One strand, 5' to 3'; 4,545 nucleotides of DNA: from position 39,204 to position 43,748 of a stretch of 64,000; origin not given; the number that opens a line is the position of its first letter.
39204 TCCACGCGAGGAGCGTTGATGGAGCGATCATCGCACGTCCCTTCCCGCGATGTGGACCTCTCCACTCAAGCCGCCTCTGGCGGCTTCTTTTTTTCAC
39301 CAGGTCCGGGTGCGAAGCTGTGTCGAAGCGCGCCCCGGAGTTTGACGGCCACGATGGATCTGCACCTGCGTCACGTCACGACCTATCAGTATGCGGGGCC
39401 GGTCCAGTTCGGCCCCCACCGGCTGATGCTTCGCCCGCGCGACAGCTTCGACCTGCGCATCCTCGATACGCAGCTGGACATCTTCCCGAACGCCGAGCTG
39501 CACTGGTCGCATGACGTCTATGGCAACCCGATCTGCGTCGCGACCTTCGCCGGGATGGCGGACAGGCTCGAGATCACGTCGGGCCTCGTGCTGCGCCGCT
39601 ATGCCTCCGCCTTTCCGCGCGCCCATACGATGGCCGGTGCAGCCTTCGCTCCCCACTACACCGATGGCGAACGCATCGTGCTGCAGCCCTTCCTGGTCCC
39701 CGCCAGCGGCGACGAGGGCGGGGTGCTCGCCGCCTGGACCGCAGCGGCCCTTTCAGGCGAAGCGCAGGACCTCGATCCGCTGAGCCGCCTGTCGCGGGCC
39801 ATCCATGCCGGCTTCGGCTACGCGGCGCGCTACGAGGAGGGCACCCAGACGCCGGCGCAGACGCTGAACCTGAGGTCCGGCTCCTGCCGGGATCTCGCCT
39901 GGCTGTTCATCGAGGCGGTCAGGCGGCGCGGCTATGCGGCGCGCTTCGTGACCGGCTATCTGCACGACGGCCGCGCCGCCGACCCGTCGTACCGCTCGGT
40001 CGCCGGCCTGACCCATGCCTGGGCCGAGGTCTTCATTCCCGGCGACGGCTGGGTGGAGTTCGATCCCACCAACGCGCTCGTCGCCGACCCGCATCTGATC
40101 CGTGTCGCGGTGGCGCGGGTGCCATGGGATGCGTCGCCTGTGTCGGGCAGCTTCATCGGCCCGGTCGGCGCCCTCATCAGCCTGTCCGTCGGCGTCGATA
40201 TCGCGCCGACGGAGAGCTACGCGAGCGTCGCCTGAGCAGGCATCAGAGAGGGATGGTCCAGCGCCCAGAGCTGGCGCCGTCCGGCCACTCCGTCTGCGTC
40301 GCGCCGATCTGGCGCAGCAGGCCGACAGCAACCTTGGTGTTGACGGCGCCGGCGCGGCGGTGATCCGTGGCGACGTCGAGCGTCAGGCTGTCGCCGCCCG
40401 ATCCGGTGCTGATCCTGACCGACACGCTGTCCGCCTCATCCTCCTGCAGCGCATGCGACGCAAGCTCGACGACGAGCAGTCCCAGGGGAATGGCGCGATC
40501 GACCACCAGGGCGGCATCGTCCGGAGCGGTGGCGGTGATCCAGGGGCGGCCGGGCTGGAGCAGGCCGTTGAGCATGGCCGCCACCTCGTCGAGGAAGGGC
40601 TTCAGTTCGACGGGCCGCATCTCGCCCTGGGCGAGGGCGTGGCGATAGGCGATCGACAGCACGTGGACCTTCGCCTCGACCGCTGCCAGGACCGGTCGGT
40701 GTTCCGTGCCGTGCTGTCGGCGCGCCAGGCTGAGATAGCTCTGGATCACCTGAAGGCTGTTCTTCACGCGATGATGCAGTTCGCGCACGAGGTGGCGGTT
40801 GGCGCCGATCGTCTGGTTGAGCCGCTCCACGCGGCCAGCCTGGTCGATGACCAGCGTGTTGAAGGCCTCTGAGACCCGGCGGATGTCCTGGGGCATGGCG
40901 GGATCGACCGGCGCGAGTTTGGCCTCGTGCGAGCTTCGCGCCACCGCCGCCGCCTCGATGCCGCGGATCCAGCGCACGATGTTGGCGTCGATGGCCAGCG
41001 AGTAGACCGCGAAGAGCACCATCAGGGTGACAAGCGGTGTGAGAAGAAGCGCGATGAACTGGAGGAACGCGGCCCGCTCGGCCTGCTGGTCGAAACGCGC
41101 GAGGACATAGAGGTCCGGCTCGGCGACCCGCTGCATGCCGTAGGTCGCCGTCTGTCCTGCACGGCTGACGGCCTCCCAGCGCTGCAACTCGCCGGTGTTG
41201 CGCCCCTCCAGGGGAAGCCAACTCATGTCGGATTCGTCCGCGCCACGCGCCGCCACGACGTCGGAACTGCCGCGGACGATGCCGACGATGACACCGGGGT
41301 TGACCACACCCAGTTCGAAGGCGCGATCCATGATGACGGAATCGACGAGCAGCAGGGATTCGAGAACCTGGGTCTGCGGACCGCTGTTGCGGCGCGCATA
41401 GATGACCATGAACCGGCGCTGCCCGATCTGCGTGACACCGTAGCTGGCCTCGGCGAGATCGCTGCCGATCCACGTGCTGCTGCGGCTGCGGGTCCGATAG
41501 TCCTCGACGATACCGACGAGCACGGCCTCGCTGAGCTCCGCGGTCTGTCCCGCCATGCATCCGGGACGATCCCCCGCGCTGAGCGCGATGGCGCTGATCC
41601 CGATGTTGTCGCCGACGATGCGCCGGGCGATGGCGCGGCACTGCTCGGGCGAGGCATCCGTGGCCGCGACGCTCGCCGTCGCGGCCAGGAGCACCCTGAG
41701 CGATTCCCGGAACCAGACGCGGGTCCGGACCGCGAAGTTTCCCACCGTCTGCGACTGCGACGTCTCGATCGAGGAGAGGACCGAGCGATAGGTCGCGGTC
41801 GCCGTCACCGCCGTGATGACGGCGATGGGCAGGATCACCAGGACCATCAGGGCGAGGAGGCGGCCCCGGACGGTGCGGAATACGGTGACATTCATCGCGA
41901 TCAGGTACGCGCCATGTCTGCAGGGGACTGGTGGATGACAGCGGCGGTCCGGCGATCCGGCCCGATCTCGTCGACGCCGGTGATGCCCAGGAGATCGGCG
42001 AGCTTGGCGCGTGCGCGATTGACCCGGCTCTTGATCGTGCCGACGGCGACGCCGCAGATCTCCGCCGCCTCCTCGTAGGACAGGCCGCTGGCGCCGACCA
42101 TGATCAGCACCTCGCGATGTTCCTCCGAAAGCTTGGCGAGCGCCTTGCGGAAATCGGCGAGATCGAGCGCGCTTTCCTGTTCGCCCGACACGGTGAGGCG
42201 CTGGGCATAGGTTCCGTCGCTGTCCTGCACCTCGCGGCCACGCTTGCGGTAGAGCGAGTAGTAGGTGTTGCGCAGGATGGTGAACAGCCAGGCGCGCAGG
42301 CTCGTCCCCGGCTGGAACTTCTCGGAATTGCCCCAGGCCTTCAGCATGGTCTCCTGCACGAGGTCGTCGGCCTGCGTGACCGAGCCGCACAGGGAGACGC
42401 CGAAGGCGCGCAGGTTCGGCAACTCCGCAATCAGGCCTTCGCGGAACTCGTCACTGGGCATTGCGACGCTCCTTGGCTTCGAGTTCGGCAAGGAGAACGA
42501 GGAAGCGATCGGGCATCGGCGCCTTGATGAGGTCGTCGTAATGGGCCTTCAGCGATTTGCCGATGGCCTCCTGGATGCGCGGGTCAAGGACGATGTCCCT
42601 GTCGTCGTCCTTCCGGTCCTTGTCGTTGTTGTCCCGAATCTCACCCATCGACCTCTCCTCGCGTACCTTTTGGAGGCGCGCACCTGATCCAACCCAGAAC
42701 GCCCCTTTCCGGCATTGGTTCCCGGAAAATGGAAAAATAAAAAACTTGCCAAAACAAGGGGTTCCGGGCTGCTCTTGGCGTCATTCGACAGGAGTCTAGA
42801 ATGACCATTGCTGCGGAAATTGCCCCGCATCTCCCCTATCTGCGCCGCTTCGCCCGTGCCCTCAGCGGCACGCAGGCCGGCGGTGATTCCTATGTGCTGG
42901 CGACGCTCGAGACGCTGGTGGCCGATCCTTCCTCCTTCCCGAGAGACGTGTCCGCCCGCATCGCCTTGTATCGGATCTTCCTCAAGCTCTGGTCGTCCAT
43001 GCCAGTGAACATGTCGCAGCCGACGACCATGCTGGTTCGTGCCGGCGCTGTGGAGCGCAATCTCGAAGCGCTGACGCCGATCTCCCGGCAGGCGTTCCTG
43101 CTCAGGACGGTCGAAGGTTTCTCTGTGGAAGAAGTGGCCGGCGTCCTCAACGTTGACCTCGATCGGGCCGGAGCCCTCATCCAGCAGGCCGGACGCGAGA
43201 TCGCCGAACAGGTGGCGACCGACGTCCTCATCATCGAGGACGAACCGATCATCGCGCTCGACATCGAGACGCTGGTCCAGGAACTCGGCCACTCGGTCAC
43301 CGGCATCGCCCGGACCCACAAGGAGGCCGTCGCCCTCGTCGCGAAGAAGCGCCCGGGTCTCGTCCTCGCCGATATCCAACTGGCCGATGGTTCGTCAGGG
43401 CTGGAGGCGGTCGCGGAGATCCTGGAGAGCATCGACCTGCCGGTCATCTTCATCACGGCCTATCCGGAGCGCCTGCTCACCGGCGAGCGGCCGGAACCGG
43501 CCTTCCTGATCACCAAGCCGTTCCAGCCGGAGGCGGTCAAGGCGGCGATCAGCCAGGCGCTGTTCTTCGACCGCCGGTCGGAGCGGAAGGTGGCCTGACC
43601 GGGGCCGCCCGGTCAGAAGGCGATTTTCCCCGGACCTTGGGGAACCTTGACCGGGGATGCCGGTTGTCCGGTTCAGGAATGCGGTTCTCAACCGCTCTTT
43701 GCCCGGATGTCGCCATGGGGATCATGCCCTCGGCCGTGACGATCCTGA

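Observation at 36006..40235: EcfG-promoter-driven module: transglutaminase-like / ABCD-type ABC transporter / transglutaminase-like, function unknown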

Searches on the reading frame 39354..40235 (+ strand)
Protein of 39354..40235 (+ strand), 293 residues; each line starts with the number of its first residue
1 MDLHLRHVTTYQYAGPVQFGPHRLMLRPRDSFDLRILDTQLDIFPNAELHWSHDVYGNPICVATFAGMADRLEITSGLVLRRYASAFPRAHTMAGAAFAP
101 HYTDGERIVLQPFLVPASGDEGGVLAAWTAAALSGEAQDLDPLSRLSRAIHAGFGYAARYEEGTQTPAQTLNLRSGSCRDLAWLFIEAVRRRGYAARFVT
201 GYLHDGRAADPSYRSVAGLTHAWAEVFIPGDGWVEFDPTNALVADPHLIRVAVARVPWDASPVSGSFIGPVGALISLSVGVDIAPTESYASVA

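Call 7: search_protein_families(library=pfam, proteins=[window:39354-40235:+], max_evalue=0.01)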
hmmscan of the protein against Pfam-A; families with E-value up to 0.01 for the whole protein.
window:39354-40235:+ (293 aa): 2 families
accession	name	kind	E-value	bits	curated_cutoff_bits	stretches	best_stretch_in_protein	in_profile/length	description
PF08379.15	Bact_transglu_N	-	3.3e-21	76.2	27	1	3-78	1-77/80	Bacterial transglutaminase-like N-terminal region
PF01841.26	Transglut_core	-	6.4e-19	68.7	23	1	130-238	5-108/108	Transglutaminase-like superfamily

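Call 29: search_solved_structures(query=window:39354-40235:+, max_evalue=0.01, show_alignments=1)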
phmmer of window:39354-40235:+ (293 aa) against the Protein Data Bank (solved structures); distinct sequences matched with E-value up to 0.01: 2.
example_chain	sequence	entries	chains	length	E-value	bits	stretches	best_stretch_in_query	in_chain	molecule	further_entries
6g49_A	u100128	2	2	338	0.00012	24.6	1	148-242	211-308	Protein-glutamine gamma-glutamyltransferase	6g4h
3isr_A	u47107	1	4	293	0.00023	23.7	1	164-263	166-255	Transglutaminase-like enzymes, putative cysteine protease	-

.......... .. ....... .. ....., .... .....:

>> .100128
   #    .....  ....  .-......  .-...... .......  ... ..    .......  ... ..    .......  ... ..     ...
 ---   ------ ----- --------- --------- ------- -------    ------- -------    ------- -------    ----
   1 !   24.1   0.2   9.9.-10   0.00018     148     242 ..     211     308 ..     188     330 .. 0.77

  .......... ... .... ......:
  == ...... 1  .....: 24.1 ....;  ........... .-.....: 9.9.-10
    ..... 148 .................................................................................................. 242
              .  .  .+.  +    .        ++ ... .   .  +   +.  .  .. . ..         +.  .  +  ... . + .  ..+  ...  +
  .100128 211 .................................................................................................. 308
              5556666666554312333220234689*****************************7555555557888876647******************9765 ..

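Call 34: search_protein_families(library=ncbifam, proteins=[window:39354-40235:+], max_evalue=0.001)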
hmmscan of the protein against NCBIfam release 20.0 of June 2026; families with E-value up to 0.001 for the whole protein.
window:39354-40235:+ (293 aa): 0 families

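Call 54: find_homologous_proteins(query=window:39354-40235:+, max_evalue=1e-10)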
Query window:39354-40235:+ (293 aa): 7963 proteins with E <= 1e-10 among 8000 candidates; the best 120 are listed.
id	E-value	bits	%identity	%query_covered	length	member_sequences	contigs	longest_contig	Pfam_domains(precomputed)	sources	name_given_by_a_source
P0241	5.1e-178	609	91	100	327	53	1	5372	PF08379.16,PF01841.26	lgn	-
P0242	1.5e-169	581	87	100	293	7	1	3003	PF08379.16,PF01841.26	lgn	-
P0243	1.1e-153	529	78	100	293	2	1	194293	PF08379.16,PF01841.26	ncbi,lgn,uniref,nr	ncbi:MAG: transglutaminase family protein [Phreatobacter sp.]|uniref:transglutaminase family protein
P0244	2.4e-153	528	79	100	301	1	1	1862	PF08379.16,PF01841.26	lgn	-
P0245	3.2e-153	527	79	100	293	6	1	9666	PF08379.16,PF01841.26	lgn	-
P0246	5.2e-153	527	78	100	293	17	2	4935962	PF08379.16,PF01841.26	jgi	jgi:transglutaminase-like putative cysteine protease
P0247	2.4e-145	501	75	100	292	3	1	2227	PF08379.16,PF01841.26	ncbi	-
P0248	3.4e-141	488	74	100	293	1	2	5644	PF08379.16,PF01841.26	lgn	-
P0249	7.5e-138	477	72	100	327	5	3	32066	PF08379.16,PF01841.26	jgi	jgi:transglutaminase-like putative cysteine protease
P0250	6.4e-137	474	73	100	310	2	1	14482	PF08379.16,PF01841.26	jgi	jgi:transglutaminase-like putative cysteine protease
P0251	3.8e-136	471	73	100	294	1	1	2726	PF08379.16,PF01841.26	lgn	-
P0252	1.1e-135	470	70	100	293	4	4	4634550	PF08379.16,PF01841.26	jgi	jgi:transglutaminase-like putative cysteine protease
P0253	1.7e-134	466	73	100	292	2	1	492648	PF08379.16,PF01841.26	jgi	-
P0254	1.9e-134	466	71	100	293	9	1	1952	PF08379.16,PF01841.26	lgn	-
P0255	1.9e-134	466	71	100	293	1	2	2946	PF08379.16,PF01841.26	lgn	-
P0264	2.5e-127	442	70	97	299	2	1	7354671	PF08379.16,PF01841.26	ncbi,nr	ncbi:transglutaminase family protein [Phreatobacter stygius]|nr:transglutaminase family protein [Phr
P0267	8.4e-119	414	65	98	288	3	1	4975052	PF08379.16,PF01841.26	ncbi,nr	ncbi:transglutaminase family protein [Phreatobacter aquaticus]|nr:transglutaminase family protein [P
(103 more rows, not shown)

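Call 62: search_solved_structures(query=A5, max_evalue=0.01)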
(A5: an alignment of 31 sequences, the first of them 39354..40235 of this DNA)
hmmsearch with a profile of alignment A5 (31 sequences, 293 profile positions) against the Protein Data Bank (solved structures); distinct sequences matched with E-value up to 0.01: 2.
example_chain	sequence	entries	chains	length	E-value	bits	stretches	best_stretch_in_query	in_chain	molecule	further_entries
3isr_A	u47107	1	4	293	4.8e-08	36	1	135-263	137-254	Transglutaminase-like enzymes, putative cysteine protease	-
6g49_A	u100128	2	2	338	4.3e-07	32.8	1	131-244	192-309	Protein-glutamine gamma-glutamyltransferase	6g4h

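Call 72: predict_structure(alignment_id=A5)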
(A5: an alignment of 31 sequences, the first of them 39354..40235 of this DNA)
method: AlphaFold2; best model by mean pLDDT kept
length: 293 residues; sequences in the alignment: 31
mean_pLDDT: 66.4   pTM: 0.54
mean pLDDT of the five models: 66.4, 65.9, 63.9, 63.0, 62.8
residues with pLDDT >= 90: 12; 70-90: 141; 50-70: 72; < 50: 68
segments of 3 or more residues with pLDDT < 50: 29-32, 85-96, 160-163, 203-220, 240-265, 290-293
pLDDT, mean of each block of 10 residues (from residue 1): 75 78 59 68 86 66 82 80 48 48 74 78 88 70 82 70 72 84 88 77 44 38 69 62 34 37 47 65 64 37
secondary structure, 60 per line:
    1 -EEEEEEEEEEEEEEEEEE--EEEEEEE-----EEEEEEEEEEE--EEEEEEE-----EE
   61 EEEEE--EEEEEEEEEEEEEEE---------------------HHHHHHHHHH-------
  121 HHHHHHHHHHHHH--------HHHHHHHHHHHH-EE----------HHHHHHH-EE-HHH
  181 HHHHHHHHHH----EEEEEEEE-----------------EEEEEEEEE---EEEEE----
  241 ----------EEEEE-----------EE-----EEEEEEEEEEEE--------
elements in order: E2-19 E22-28 E34-44 E47-53 E59-65 E68-82 H104-113 H121-133 H142-153 H167-173 H178-190 E195-202 E220-228 E232-236 E251-255 E274-285

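Call 76: fold_search(model_id=the predicted structure, library=pdb)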
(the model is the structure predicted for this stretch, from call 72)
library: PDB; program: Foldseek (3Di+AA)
matches with E <= 10: 1145; with E <= 0.001: 6
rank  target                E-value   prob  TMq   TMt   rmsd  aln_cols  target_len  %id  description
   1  3isr_A                9.0e-15  1.00  0.61  0.62   5.8       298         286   19  The Crystal Structure of a Putative Cysteine Protease from Cytophaga hutchinsonii to 1.9A (released 2009-09-08)
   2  3isr_C                2.4e-14  1.00  0.62  0.63   5.8       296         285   20  The Crystal Structure of a Putative Cysteine Protease from Cytophaga hutchinsonii to 1.9A (released 2009-09-08)
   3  3isr_B                2.5e-14  1.00  0.59  0.60   6.0       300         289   18  The Crystal Structure of a Putative Cysteine Protease from Cytophaga hutchinsonii to 1.9A (released 2009-09-08)
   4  3kd4_A                2.2e-04  1.00  0.31  0.19  13.0       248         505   12  CRYSTAL STRUCTURE OF A PUTATIVE PROTEASE (BDI_1141) FROM PARABACTEROIDES DISTASONIS ATCC 8503 AT 2.00 A RESOLUTION (released 2009-11-24)
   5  4xz7_B                6.2e-04  1.00  0.30  0.24  17.4       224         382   12  Crystal structure of a TGase (released 2015-06-24)
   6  9a3v_A                9.7e-04  0.99  0.33  0.16  23.5       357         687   13  Predicted model of tissue transglutaminase 2 (TG2) in complex with plasma fibronectin type III modules 14 and 15 (FNII (released 2024-02-02)
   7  9crn                  1.2e-03  1.00  0.29  0.24  12.6       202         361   10  Crystal structure of Streptococcus pyogenes TglA (released 2024-08-14)
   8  9e5c_1m               2.3e-03  1.00  0.27  0.17   9.8       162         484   17  Cryo-EM structure of 96 nm repeat of microtubule doublet from T. brucei flagellum (released 2025-03-12)
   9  9bc4_A                3.6e-03  0.91  0.30  0.21  23.2       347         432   12  Transglutaminase 2 - Intermediate State (released 2024-07-03)
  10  8rmy_D                5.0e-03  0.84  0.30  0.20  23.8       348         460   14  Transglutaminase 3 in complex with inhibitor Z-don and DH patient-derived Fab DH63-A02 (released 2025-03-12)
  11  4fgp_B                7.1e-03  1.00  0.31  0.46   9.2       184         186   11  Legionella pneumophila LapG (EGTA-treated) (released 2012-06-20)
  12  9bc3_A                8.9e-03  0.80  0.31  0.23  22.7       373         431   13  Transglutaminase 2 - Alternate state (released 2024-07-03)
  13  3s3j_A                9.9e-03  0.87  0.32  0.16  23.9       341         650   12  Transglutaminase 2 in complex with a novel inhibitor (released 2012-06-06)
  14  8tr9                  9.9e-03  0.80  0.29  0.14  24.6       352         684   11  Cryo-EM structure of transglutaminase 2 bound to GDP (released 2024-07-31)
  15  8rmx_D                1.1e-02  0.72  0.28  0.19  24.4       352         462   12  Transglutaminase 3 in complex with DH patient-derived Fab DH63-A02 (released 2025-03-12)
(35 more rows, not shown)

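Call 84: find_encoding_contigs(protein=P0264, flank=7000, max_places=1)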
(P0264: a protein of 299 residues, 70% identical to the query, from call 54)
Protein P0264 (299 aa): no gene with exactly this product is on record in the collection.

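Call 85: find_encoding_contigs(protein=P0267, flank=7000, max_places=1)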
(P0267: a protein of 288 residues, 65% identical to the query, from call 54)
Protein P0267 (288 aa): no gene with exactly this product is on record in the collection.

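Call 107: search_protein_families(library=padloc, proteins=[window:39354-40235:+], max_evalue=0.001)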
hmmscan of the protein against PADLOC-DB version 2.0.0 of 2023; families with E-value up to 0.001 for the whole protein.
window:39354-40235:+ (293 aa): 0 families

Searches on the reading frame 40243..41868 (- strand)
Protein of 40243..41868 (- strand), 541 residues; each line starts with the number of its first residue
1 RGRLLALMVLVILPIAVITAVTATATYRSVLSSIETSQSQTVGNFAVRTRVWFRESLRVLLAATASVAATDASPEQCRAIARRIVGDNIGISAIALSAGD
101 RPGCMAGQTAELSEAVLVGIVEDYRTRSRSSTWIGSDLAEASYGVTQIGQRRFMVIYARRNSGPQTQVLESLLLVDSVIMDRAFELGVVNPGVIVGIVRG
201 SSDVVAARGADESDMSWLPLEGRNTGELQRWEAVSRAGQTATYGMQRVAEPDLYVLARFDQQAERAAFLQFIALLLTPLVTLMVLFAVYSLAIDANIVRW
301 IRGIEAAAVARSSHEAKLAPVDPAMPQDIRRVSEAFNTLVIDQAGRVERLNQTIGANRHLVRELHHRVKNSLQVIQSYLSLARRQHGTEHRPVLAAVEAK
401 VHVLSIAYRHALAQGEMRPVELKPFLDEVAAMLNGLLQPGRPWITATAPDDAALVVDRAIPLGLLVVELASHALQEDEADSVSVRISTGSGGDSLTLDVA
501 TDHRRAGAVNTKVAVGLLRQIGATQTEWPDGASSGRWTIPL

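Call 7: search_protein_families(library=pfam, proteins=[window:40243-41868:-], max_evalue=0.01)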
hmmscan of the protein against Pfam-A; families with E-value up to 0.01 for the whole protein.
window:40243-41868:- (541 aa): 2 families
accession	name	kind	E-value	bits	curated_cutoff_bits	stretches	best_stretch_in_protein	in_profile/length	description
PF07568.18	HisKA_2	-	6.4e-12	45.8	22.3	1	363-433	1-72/76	Histidine kinase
PF07536.20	HWE_HK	-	1e-05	26.6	22.8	1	363-429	1-65/83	HWE histidine kinase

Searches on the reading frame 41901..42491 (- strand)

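Call 7: search_protein_families(library=pfam, proteins=[window:41901-42491:-], max_evalue=0.01)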
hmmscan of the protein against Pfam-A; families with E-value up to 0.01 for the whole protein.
window:41901-42491:- (196 aa): 6 families
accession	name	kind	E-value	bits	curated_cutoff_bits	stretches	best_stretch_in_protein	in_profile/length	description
PF04542.20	Sigma70_r2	-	9e-17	61.1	24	1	24-86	6-70/71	Sigma-70 region 2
PF08281.18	Sigma70_r4_2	-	6.5e-16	58.2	25.7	1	113-164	3-54/54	Sigma-70, region 4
PF22029.2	PhyR_sigma2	-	8.2e-12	45.4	27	1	22-73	3-54/55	Sigma2 domain of PhyR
PF04545.22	Sigma70_r4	-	5.3e-10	39.1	24.1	1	117-164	1-48/50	Sigma-70, region 4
PF07638.17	Sigma70_ECF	-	6.1e-06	26.7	21.1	1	83-166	98-181/185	ECF sigma factor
PF02001.22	DUF134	-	0.004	18.1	27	1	124-168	38-82/98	Protein of unknown function DUF134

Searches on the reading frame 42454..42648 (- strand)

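Call 106: search_protein_families(library=pfam, proteins=[window:42454-42648:-], max_evalue=0.01)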
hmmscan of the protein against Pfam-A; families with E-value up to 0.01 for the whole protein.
seq(65 aa): 1 family
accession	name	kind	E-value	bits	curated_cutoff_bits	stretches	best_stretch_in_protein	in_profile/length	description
PF18557.6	NepR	-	3.1e-12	46.4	25.7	1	26-60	1-35/35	Anti-sigma factor NepR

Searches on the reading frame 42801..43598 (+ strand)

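Call 7: search_protein_families(library=pfam, proteins=[window:42801-43598:+], max_evalue=0.01)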
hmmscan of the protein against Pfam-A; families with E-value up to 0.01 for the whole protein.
window:42801-43598:+ (265 aa): 4 families
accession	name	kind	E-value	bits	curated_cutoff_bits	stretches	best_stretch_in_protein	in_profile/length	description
PF22029.2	PhyR_sigma2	-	1.6e-24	86.1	27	1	7-60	1-54/55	Sigma2 domain of PhyR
PF22233.2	PhyR_sigma-like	-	8.7e-19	67.5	27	1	88-137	1-50/50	Response regulator PhyR, sigma-like domain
PF00072.30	Response_reg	-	7.5e-14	52.3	30.2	1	142-250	1-110/111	Response regulator receiver domain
PF08281.18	Sigma70_r4_2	-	5.4e-08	32.8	25.7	1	84-130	4-50/54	Sigma-70, region 4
